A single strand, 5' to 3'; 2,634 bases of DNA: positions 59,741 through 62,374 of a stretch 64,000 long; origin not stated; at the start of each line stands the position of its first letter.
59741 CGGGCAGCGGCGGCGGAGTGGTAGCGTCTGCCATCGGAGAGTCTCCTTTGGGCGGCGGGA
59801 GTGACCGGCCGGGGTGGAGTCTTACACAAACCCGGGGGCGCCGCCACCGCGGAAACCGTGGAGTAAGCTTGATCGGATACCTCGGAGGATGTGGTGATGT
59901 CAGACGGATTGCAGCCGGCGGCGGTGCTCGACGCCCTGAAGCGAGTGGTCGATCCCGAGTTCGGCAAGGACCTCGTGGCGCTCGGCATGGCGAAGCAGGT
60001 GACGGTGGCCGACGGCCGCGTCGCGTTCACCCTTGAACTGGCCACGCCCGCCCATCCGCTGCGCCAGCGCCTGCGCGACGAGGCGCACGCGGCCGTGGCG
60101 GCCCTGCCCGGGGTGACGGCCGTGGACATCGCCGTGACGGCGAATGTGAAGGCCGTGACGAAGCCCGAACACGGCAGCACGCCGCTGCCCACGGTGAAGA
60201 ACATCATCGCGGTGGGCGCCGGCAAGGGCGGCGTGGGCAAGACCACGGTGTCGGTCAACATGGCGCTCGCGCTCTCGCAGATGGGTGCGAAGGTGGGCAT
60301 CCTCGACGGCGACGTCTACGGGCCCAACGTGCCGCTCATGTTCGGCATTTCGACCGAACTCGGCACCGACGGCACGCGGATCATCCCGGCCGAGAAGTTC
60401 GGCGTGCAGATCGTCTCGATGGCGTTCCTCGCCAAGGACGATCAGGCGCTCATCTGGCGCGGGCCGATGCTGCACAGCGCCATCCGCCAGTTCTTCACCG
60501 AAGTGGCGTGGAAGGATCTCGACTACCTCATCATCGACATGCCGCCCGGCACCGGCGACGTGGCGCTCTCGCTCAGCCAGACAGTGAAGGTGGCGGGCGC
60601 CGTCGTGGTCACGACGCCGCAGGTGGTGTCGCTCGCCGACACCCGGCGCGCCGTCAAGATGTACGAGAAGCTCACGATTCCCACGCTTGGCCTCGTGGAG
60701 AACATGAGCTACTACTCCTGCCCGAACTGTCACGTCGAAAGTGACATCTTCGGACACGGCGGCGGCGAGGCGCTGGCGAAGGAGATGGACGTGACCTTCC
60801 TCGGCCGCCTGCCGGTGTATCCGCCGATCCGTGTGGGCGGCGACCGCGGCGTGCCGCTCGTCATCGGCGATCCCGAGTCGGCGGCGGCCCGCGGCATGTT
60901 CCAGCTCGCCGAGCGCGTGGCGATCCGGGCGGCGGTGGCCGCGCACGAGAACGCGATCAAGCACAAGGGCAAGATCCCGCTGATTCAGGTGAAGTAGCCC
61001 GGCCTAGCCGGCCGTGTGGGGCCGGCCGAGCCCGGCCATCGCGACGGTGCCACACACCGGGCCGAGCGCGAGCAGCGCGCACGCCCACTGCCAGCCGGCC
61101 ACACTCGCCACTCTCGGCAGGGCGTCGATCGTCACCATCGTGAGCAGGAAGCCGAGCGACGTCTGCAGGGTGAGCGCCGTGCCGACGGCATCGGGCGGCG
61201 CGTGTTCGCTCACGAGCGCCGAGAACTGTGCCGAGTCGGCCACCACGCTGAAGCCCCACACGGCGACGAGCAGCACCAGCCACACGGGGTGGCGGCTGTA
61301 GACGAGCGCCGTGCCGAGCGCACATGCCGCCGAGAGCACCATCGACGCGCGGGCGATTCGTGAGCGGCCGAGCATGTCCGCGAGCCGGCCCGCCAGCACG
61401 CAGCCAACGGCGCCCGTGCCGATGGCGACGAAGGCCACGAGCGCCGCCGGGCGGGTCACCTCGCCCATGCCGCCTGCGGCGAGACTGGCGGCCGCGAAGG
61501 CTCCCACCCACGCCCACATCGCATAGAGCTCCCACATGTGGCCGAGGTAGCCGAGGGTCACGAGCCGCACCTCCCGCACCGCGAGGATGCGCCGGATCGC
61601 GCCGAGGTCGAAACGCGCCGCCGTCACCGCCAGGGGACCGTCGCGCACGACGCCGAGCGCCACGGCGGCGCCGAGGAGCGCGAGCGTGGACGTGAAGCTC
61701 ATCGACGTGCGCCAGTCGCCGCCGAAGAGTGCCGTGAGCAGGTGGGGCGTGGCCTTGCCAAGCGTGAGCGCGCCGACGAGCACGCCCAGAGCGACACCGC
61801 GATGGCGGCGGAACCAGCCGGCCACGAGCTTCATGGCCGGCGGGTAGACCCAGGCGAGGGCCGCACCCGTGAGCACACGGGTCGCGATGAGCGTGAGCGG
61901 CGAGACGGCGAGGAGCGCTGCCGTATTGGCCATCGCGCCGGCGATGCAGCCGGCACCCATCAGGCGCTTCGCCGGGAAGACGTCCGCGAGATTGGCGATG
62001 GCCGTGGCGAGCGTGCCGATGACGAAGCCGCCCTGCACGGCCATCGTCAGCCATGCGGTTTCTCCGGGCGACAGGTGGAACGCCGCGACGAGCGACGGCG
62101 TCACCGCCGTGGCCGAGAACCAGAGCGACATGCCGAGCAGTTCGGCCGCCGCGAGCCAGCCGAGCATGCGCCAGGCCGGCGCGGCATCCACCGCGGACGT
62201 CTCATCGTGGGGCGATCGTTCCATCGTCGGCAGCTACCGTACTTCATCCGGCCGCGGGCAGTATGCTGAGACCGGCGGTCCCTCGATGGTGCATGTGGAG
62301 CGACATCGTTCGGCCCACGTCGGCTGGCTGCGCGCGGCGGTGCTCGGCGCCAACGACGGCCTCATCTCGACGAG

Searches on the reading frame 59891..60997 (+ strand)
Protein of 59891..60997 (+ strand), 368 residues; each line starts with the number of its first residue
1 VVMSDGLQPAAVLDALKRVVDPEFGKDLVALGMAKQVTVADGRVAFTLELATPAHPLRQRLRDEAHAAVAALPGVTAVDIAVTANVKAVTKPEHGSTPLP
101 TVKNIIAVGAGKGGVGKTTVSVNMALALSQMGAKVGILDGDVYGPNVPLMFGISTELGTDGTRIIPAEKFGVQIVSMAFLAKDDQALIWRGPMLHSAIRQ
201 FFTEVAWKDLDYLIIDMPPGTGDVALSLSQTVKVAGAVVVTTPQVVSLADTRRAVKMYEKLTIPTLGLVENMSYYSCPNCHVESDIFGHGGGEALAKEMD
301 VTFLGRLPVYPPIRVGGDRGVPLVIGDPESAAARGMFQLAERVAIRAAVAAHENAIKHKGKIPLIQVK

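Call 71: search_protein_families(library=pfam, proteins=[window:59891-60997:+], max_evalue=0.00001)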
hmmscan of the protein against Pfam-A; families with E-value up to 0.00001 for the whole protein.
window:59891-60997:+ (368 aa): 6 families
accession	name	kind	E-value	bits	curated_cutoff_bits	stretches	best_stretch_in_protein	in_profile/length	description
PF10609.15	ParA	-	5.2e-95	318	27.1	1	102-343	2-245/246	NUBPL iron-transfer P-loop NTPase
PF01883.24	FeS_assembly_P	-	1.1e-20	74.1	23.5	1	10-79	2-72/73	Iron-sulfur cluster assembly protein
PF13614.12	AAA_31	-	3e-11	44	27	1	104-222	2-130/177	AAA domain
PF01656.29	CbiA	-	4.5e-10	40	25.4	1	106-227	1-54/125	CobQ/CobB/MinD/ParA nucleotide binding domain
PF02374.21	ArsA_ATPase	-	8e-08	32.3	24.3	1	110-139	7-36/305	Anion-transporting ATPase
PF09140.17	MipZ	-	1.7e-06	28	20.7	1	105-218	2-108/262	ATPase MipZ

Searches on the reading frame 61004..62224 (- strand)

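Call 71: search_protein_families(library=pfam, proteins=[window:61004-62224:-], max_evalue=0.00001)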
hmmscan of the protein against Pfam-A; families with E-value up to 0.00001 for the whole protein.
window:61004-62224:- (406 aa): 1 family
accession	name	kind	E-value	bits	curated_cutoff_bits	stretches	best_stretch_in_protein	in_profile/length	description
PF07690.21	MFS_1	-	2.9e-31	109.1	33.4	2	29-362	7-343/347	Major Facilitator Superfamily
